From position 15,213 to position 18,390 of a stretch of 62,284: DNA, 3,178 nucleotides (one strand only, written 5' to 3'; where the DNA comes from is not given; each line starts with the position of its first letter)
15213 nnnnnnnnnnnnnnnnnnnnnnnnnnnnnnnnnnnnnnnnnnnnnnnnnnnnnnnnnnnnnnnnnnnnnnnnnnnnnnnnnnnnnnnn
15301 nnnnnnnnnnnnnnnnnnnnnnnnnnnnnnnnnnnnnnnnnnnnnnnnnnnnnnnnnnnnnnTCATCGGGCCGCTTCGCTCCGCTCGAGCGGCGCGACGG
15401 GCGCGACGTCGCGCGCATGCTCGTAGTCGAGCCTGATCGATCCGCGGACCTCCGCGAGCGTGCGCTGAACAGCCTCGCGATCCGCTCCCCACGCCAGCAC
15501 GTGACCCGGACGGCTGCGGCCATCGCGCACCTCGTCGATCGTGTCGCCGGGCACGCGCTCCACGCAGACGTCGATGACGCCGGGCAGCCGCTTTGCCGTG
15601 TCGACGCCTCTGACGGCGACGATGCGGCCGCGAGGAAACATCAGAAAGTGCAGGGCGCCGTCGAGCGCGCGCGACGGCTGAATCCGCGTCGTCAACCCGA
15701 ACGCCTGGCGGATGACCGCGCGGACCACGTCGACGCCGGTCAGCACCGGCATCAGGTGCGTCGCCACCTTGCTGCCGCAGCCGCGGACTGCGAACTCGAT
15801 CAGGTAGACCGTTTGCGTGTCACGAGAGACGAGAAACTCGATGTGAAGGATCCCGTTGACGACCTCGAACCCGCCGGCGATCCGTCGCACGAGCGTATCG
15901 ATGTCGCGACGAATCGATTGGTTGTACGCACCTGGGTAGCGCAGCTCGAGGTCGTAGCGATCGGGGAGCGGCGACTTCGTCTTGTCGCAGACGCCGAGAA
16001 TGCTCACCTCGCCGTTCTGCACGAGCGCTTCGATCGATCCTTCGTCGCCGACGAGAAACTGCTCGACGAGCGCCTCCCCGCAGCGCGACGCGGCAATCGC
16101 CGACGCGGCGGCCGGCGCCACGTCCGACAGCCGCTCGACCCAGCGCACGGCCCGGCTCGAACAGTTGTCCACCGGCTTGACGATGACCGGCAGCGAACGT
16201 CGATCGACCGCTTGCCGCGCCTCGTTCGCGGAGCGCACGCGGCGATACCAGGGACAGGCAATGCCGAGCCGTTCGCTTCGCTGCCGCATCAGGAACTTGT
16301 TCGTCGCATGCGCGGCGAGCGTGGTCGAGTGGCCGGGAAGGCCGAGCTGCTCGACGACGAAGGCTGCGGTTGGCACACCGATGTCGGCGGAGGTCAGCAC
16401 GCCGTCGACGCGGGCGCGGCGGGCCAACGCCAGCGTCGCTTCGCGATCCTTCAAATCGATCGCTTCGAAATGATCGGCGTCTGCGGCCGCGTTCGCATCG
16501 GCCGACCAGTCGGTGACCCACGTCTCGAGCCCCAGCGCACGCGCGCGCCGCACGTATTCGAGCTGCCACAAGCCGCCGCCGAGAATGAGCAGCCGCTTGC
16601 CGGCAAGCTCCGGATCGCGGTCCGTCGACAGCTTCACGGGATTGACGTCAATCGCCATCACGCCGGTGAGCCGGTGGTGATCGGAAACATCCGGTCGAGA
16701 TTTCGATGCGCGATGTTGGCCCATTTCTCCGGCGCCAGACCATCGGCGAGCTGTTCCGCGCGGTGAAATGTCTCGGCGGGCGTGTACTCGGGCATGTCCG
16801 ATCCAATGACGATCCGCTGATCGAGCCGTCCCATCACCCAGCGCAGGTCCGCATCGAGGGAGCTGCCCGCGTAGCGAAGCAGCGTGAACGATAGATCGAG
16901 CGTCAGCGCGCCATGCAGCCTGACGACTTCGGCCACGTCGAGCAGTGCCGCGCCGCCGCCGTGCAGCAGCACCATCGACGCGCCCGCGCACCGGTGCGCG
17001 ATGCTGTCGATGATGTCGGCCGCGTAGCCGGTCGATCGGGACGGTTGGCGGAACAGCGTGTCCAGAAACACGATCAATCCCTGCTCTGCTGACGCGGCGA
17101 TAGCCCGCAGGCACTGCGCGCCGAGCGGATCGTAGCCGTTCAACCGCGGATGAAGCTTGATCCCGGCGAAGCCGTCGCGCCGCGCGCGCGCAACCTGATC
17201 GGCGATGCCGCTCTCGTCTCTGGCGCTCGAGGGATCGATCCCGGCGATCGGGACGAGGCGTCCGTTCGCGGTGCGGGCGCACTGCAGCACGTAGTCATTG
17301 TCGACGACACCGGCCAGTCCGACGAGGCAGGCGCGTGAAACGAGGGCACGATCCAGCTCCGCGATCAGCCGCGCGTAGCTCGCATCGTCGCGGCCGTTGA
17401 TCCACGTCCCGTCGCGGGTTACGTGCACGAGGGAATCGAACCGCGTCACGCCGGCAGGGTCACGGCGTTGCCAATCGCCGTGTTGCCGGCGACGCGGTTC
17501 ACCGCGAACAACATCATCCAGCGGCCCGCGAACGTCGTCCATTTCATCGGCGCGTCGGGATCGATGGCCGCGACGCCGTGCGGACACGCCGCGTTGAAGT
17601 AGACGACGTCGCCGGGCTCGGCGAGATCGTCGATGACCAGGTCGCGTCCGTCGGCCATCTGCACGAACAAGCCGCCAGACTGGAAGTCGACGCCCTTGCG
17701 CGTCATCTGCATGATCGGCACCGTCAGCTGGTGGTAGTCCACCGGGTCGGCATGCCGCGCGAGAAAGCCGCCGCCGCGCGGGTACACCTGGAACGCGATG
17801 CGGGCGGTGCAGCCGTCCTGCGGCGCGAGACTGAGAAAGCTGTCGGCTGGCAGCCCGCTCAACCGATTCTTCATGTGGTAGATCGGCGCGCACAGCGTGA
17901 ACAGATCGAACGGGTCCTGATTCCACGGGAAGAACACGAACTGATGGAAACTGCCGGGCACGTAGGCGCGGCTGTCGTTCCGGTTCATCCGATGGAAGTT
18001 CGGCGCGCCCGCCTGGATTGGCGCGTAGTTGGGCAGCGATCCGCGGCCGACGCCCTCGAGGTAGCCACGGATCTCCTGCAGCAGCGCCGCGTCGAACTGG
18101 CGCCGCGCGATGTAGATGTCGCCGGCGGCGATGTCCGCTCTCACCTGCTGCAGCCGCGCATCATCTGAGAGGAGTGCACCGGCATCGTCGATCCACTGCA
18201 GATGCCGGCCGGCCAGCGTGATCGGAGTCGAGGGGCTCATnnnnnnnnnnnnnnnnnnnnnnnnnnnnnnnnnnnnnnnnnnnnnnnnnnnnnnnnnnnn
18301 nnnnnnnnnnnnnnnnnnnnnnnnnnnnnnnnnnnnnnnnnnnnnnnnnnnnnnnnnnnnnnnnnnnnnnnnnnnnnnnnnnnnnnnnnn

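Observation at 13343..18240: Uncharacterised five-gene tailoring cassette: unknown protein, HMGL-like aldolase, ATP-grasp ligase, amidohydrolase, 2OG oxygenase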

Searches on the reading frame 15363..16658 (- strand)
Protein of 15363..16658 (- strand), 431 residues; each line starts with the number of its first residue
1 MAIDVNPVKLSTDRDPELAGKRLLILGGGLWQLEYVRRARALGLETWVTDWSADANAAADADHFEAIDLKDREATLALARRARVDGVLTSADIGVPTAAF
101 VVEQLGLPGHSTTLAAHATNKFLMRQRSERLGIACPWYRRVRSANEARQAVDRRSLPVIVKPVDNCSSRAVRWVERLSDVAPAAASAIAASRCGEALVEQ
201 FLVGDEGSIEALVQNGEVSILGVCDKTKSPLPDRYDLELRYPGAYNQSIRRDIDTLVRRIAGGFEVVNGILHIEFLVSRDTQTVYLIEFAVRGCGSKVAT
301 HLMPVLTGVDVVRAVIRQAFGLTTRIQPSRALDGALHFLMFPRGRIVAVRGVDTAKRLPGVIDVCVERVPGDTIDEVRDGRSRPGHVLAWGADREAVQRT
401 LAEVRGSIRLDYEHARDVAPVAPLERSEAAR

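Call 5: search_protein_families(library=pfam, proteins=[window:15363-16658:-], max_evalue=0.01)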
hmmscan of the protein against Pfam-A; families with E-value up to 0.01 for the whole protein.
window:15363-16658:- (431 aa): 9 families
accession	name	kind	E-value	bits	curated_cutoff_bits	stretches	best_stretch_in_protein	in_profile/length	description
PF18603.7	LAL_C2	-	1.5e-20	73.7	29.4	1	337-413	1-78/78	L-amino acid ligase C-terminal domain 2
PF13535.11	ATP-grasp_4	-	3.9e-13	49.8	27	1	156-295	3-154/160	ATP-grasp domain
PF18130.6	ATPgrasp_N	-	1.3e-08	35.7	27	1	37-109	2-81/81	ATP-grasp N-terminal domain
PF02655.19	ATP-grasp_3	-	1.2e-07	32.4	23.2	1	119-289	2-153/160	ATP-grasp domain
PF01071.24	GARS_A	-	4.2e-07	30.4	27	1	120-225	2-112/194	Phosphoribosylglycinamide synthetase, ATP-grasp (A) domain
PF07478.18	Dala_Dala_lig_C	-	2.3e-06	27.7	24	1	139-247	13-120/204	D-ala D-ala ligase C-terminus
PF02222.28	ATP-grasp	-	1.7e-05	25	27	1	128-293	3-163/179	ATP-grasp domain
PF02786.22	CPSase_L_D2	-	7.2e-05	22.8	19.8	1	141-323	24-207/211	Carbamoyl-phosphate synthase L chain, ATP binding domain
PF22660.2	RS_preATP-grasp-like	-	0.004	17.9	27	0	24-84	5-65/98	Ribonucleotide synthetase preATP-grasp domain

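Call 6: search_protein_families(library=ncbifam, proteins=[window:15363-16658:-], max_evalue=0.01)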
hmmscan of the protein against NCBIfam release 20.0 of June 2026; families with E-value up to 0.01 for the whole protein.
window:15363-16658:- (431 aa): 33 families (the best 25 are shown)
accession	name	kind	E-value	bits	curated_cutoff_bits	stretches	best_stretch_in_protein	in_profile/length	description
NF002563.0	PRK02186.1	subfamily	1.2e-34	119.8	625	1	77-419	64-403/890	argininosuccinate lyase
NF006766.0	PRK09288.1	equivalog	3.6e-13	49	339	1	20-288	12-280/396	formate-dependent phosphoribosylglycinamide formyltransferase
NF005543.0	PRK07206.1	subfamily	1.6e-10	40.3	302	1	60-405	46-405/416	hypothetical protein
TIGR01369.1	CPSaseII_lrg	equivalog_domain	1.9e-10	39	1027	1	74-317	620-862/1052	carbamoyl-phosphate synthase (glutamine-hydrolyzing) large subunit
TIGR01142.1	purT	equivalog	4e-10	39.1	502.15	1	22-329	1-309/380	phosphoribosylglycinamide formyltransferase 2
NF041595.1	dap_A_syn_DdaF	equivalog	4.2e-10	39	840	1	80-412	74-416/424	dapdiamide A synthase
NF002378.0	PRK01372.1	subfamily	1.9e-09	36.6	243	1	103-241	81-212/305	D-alanine--D-alanine ligase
TIGR01205.1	D_ala_D_alaTIGR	subfamily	3e-09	36.3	245.65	1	109-242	95-229/318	D-alanine--D-alanine ligase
NF002527.0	PRK01966.1-3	equivalog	7.3e-09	35.3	310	1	113-288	111-293/332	D-alanine--D-alanine ligase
NF053643.1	Ddl_archaea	equivalog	2.3e-08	33.4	500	1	115-315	101-291/367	putative pseudomurein biosynthesis ATP-grasp protein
NF004680.0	PRK06019.1-6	equivalog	3.2e-08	32.7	327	1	25-199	22-194/405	5-(carboxyamino)imidazole ribonucleotide synthase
NF003671.0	PRK05294.1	equivalog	3.2e-08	31.7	599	1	109-293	655-838/1058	carbamoyl-phosphate synthase large subunit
TIGR03909.1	pyrrolys_PylC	equivalog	3.6e-08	32.5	248.3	1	155-284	124-246/374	3-methylornithine--L-lysine ligase PylC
TIGR00877.1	purD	equivalog_domain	1.1e-07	31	288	1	104-298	86-297/425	phosphoribosylamine--glycine ligase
TIGR01161.1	purK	equivalog_domain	1.8e-07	30.8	318.4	1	24-292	3-265/362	5-(carboxyamino)imidazole ribonucleotide synthase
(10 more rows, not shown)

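Call 15: search_solved_structures(query=window:15363-16658:-, max_evalue=0.001)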
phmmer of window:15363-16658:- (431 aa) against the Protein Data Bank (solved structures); distinct sequences matched with E-value up to 0.001: 13.
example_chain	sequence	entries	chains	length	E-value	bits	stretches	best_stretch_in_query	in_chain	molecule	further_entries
3vot_A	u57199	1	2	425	8.6e-14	54.5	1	70-364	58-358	L-amino acid ligase, BL00235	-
4dim_A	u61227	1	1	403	7.7e-13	51.3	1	20-317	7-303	Phosphoribosylglycinamide synthetase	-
4wd3_A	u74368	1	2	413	3e-07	32.9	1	75-403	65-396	L-amino acid ligase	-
2ip4_A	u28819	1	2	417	1.3e-06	30.8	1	99-322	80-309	Phosphoribosylamine--glycine ligase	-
30vh_A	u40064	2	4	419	8e-06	28.2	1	85-398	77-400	L-amino acid ligase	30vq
3wo1_A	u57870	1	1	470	1e-05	27.9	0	75-172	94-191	Alanine-anticapsin ligase BacD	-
2yrw_A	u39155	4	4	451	1.2e-05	27.6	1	58-225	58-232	Phosphoribosylglycinamide synthetase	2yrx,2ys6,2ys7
7lgm_A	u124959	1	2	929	1.5e-05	27.3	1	116-218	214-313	Cyanophycin synthase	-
3wnz_A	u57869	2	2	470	3.5e-05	26.1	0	75-172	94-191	Alanine-anticapsin ligase BacD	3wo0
3vmm_A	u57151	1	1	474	3.6e-05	26.1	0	75-172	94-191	Alanine-anticapsin ligase BacD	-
1eyz_A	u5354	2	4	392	5.4e-05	25.5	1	19-196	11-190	PHOSPHORIBOSYLGLYCINAMIDE FORMYLTRANSFERASE 2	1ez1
1kj8_A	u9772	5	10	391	5.4e-05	25.5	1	19-196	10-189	phosphoribosylglycinamide formyltransferase 2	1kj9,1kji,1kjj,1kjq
8evy_B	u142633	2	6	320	5.6e-05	25.4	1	102-212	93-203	D-alanine--D-alanine ligase B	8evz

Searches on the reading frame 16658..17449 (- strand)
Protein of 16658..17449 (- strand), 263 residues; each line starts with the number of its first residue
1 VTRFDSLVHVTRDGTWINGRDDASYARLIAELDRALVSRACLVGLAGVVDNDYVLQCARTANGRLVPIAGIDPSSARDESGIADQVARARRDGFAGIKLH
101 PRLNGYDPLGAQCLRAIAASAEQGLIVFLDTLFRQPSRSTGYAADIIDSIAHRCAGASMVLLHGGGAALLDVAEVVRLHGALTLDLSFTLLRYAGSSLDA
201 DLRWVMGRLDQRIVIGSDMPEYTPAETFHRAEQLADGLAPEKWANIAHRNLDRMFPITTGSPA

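Call 5: search_protein_families(library=pfam, proteins=[window:16658-17449:-], max_evalue=0.01)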
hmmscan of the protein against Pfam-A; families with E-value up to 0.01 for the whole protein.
window:16658-17449:- (263 aa): 1 family
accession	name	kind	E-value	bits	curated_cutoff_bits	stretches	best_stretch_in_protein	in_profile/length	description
PF04909.20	Amidohydro_2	-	1.1e-10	42.2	26.4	1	49-254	65-286/289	Amidohydrolase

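Call 6: search_protein_families(library=ncbifam, proteins=[window:16658-17449:-], max_evalue=0.01)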
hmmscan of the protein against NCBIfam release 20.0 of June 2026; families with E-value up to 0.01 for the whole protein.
window:16658-17449:- (263 aa): 0 families

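Call 18: search_solved_structures(query=window:16658-17449:-, max_evalue=1)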
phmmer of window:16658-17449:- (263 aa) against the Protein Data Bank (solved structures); distinct sequences matched with E-value up to 1: 0.

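Call 45: search_solved_structures(query=A3, max_evalue=1)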
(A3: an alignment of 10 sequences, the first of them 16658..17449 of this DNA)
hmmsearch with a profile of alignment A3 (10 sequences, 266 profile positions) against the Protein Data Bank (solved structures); distinct sequences matched with E-value up to 1: 2.
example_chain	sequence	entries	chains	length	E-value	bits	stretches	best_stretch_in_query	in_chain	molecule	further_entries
3irs_A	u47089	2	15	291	3.1e-07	33.3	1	23-260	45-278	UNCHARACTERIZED PROTEIN BB4693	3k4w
3cjp_A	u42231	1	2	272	0.041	16.5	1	152-244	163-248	Predicted amidohydrolase, dihydroorotase family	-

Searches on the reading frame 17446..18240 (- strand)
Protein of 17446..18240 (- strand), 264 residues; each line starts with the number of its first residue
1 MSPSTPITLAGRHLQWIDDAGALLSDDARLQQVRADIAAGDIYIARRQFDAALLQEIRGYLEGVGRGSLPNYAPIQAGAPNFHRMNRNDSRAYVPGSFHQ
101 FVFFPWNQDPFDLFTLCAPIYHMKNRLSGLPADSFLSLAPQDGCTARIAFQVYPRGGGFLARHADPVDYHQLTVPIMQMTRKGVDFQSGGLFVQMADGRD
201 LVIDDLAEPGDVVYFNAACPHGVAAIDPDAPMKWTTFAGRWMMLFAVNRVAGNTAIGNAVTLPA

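Call 5: search_protein_families(library=pfam, proteins=[window:17446-18240:-], max_evalue=0.01)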
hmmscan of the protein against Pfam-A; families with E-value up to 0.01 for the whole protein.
window:17446-18240:- (264 aa): 1 family
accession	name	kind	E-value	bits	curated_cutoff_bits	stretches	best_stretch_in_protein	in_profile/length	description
PF07883.17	Cupin_2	-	0.0052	16.9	27.2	0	207-235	40-67/70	Cupin domain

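Call 6: search_protein_families(library=ncbifam, proteins=[window:17446-18240:-], max_evalue=0.01)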
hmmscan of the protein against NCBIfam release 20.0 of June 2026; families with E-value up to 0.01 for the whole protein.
window:17446-18240:- (264 aa): 0 families

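Call 17: search_solved_structures(query=window:17446-18240:-, max_evalue=10)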
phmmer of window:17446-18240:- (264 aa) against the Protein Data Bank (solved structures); distinct sequences matched with E-value up to 10: 3.
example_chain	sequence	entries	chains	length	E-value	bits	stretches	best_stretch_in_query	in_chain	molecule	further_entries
7awy_A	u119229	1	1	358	2.6e-05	26.9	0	213-243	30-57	Scone-R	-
7awz_A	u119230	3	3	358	0.00017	24.2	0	213-243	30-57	Scone-E | SconeE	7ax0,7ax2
3hxj_A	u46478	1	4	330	0.0041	19.7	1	210-247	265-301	Pyrrolo-quinoline quinone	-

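Call 35: find_homologous_proteins(query=window:17446-18240:-, max_evalue=0.001)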
Query window:17446-18240:- (264 aa): 160 proteins with E <= 0.001 among 2146 candidates; the best 120 are listed.
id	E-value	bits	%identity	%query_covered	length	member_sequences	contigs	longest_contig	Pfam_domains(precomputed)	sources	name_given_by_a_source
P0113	1.1e-177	607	99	100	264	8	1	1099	-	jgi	jgi:hypothetical protein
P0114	4.0e-176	602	98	100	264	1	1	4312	-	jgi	jgi:hypothetical protein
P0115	1.4e-151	521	83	98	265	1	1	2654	-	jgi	jgi:hypothetical protein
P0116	1.8e-151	521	84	100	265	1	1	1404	-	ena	-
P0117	9.8e-151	519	82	100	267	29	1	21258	-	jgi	jgi:hypothetical protein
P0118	1.3e-149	515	84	97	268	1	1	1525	-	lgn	-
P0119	7.2e-149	512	82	99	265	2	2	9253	-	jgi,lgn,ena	-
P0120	8.7e-149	512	82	99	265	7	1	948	-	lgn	-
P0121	1.3e-148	512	81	97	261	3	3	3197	-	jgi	jgi:hypothetical protein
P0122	4.1e-148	510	81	99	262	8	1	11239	-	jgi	jgi:hypothetical protein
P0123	5.2e-148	510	82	100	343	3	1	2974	-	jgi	jgi:hypothetical protein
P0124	6.3e-148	509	81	100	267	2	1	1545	-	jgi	-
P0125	7.9e-148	509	83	98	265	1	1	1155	-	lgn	-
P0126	1.5e-147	508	81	100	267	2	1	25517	-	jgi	jgi:hypothetical protein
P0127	1.7e-147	508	84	97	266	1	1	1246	-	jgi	jgi:hypothetical protein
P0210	6.8e-88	313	51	99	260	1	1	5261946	-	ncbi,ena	-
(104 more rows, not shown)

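Call 37: find_encoding_contigs(protein=P0210, flank=10000, max_places=1)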
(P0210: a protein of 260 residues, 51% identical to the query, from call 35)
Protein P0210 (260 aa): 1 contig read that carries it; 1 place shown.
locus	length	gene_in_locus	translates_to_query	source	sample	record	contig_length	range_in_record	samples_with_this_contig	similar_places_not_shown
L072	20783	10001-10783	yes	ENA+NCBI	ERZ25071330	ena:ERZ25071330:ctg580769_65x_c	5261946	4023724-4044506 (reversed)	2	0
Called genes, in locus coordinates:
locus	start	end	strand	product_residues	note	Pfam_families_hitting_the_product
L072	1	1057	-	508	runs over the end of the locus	-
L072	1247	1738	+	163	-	PF03734:YkuD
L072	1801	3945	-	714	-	PF00884:Sulfatase, PF16347:SGSH_C, PF06439:3keto-disac_hyd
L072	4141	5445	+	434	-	PF03279:Lip_A_acyltrans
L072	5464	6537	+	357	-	PF00534:Glycos_transf_1 (faint), PF13692:Glyco_trans_1_4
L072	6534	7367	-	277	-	-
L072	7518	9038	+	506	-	-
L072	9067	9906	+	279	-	PF13489:Methyltransf_23, PF08241:Methyltransf_11 (weak)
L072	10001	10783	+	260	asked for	-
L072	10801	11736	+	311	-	PF00535:Glycos_transf_2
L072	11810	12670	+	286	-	PF04041:Glyco_hydro_130 (faint)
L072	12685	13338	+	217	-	PF08241:Methyltransf_11 (weak), PF08242:Methyltransf_12 (weak), PF13649:Methyltransf_25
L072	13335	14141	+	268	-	-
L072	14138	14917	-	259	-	-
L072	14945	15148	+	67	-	-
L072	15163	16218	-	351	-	PF00682:HMGL-like, PF07836:DmpG_comm (faint)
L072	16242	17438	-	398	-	PF01071:GARS_A (weak), PF02655:ATP-grasp_3, PF02786:CPSase_L_D2, PF02222:ATP-grasp, PF07478:Dala_Dala_lig_C, PF13535:ATP-grasp_4, PF18603:LAL_C2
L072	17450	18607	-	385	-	PF01041:DegT_DnrJ_EryC1, PF00155:Aminotran_1_2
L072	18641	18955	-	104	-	-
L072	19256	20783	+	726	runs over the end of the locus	-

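Call 46: predict_structure(alignment_id=A2)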
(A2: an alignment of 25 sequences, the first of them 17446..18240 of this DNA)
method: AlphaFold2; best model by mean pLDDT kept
length: 264 residues; sequences in the alignment: 25
mean_pLDDT: 94.0   pTM: 0.91
mean pLDDT of the five models: 94.0, 93.7, 93.2, 92.9, 92.8
residues with pLDDT >= 90: 230; 70-90: 27; 50-70: 3; < 50: 4
segments of 3 or more residues with pLDDT < 50: 1-4
pLDDT, mean of each block of 10 residues (from residue 1): 60 95 97 98 97 96 94 92 93 93 94 97 97 96 96 98 92 97 98 96 98 98 98 96 96 86 87
secondary structure, 60 per line:
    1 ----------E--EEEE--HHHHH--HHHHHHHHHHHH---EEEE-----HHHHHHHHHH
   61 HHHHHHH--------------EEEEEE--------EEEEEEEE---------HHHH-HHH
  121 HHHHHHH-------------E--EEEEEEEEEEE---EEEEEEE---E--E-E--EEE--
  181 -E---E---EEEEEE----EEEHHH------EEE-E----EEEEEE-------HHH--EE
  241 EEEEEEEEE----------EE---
elements in order: E14-17 H20-24 H27-38 E42-45 H51-67 E82-87 E96-103 H113-116 H118-127 E144-154 E158-164 E176-178 E190-195 E200-202 E212-214 E221-226 E239-249

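Call 50: fold_search(model_id=the predicted structure, library=pdb)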
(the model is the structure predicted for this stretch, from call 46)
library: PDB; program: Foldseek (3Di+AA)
matches with E <= 10: 963; with E <= 0.001: 374
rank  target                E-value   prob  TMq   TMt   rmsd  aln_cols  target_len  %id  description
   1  1ips_A                5.7e-08  1.00  0.54  0.45   5.9       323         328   14  ISOPENICILLIN N SYNTHASE FROM ASPERGILLUS NIDULANS (MANGANESE COMPLEX) (released 1998-03-25)
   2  7psw                  8.7e-08  1.00  0.54  0.45   5.8       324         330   12  Spin labeled IPNS S55C variant in complex with Fe and ACV under anaerobic conditions (released 2022-07-20)
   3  6zam                  8.7e-08  1.00  0.53  0.45   6.0       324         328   12  Fluorine labeled IPNS S55C in complex with Fe and ACV under anaerobic conditions. (released 2021-06-09)
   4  1odn                  9.3e-08  1.00  0.54  0.46   5.6       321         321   12  ISOPENICILLIN N SYNTHASE FROM ASPERGILLUS NIDULANS (OXYGEN-EXPOSED PRODUCT FROM ANAEROBIC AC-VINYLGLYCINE FE COMPLEX) (released 2003-06-19)
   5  8bbb                  9.3e-08  1.00  0.54  0.45   6.0       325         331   12  IPNS H270A variant in complex with ACV exposed to O2 (released 2023-10-25)
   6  8bbd                  9.9e-08  1.00  0.54  0.45   6.0       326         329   12  IPNS H270Q variant in complex with ACV after O2 exposure (released 2023-10-25)
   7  3zku                  1.1e-07  1.00  0.53  0.45   8.3       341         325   12  Isopenicillin N synthase with substrate analogue AhCV (released 2013-02-06)
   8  8bb9                  1.2e-07  1.00  0.54  0.45   6.0       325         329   12  IPNS H270N variant in complex with Fe and ACV after O2 exposure (released 2023-10-25)
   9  8p46                  1.3e-07  1.00  0.55  0.46   6.0       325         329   13  IPNS variant N252D in complex with Fe and IPN after O2 exposure (released 2024-06-05)
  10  8bsv                  1.3e-07  1.00  0.54  0.45   5.9       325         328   12  IPNS H270D variant in complex with Fe and ACV under anaerobic conditions (released 2023-12-13)
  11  9hwf                  1.3e-07  1.00  0.54  0.45   6.1       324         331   13  Isopenicillin N synthase N252E variant in complex with Fe and IPN after O2 exposure (released 2026-01-14)
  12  1bk0                  1.4e-07  1.00  0.55  0.46   5.9       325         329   13  ISOPENICILLIN N SYNTHASE FROM ASPERGILLUS NIDULANS (ACV-FE COMPLEX) (released 1999-01-13)
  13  8bba                  1.6e-07  1.00  0.54  0.46   5.6       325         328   12  IPNS H270N variant in complex with Fe and ACV under anaerobic conditions (released 2023-10-25)
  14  8p47                  1.8e-07  1.00  0.54  0.45   6.0       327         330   12  IPNS variant N252A in complex with Fe and ACV under anaerobic conditions (released 2024-06-05)
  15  8bsw                  1.8e-07  1.00  0.55  0.46   6.0       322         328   13  IPNS H270Q variant in complex with Fe and ACV under anaerobic conditions (released 2023-12-13)
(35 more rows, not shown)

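Call 73: search_protein_families(library=ncbifam, proteins=[L072:17450-18607:-], max_evalue=1e-20)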
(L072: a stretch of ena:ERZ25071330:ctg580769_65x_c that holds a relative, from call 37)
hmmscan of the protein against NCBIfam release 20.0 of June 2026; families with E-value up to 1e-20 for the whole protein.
L072:17450-18607:- (385 aa): 7 families
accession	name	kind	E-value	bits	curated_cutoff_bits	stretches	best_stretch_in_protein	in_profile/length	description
NF008687.0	PRK11706.1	equivalog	6.3e-153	508.9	375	1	12-383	2-373/375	dTDP-4-amino-4,6-dideoxygalactose transaminase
TIGR02379.1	ECA_wecE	subfamily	6.3e-139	462.9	434.85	1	12-381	2-372/376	dTDP-4-amino-4,6-dideoxy-D-glucose transaminase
TIGR03588.1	PseC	equivalog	1.3e-68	231.7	423.5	1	12-381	2-377/380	UDP-4-amino-4,6-dideoxy-N-acetyl-beta-L-altrosamine transaminase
NF008658.2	PRK11658.1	equivalog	2e-59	201.1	631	1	12-380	5-373/379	UDP-4-amino-4-deoxy-L-arabinose aminotransferase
TIGR04181.1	NHT_00031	hypoth_equivalog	7.6e-47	159.9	420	1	24-363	13-357/359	LegC family aminotransferase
TIGR04427.1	PLP_DesI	equivalog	9.7e-37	127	650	1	31-378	42-377/390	dTDP-4-dehydro-6-deoxyglucose aminotransferase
NF011936.0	PRK15407.1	equivalog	3.2e-29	101.9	423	1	39-219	63-251/440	lipopolysaccharide biosynthesis protein RfbH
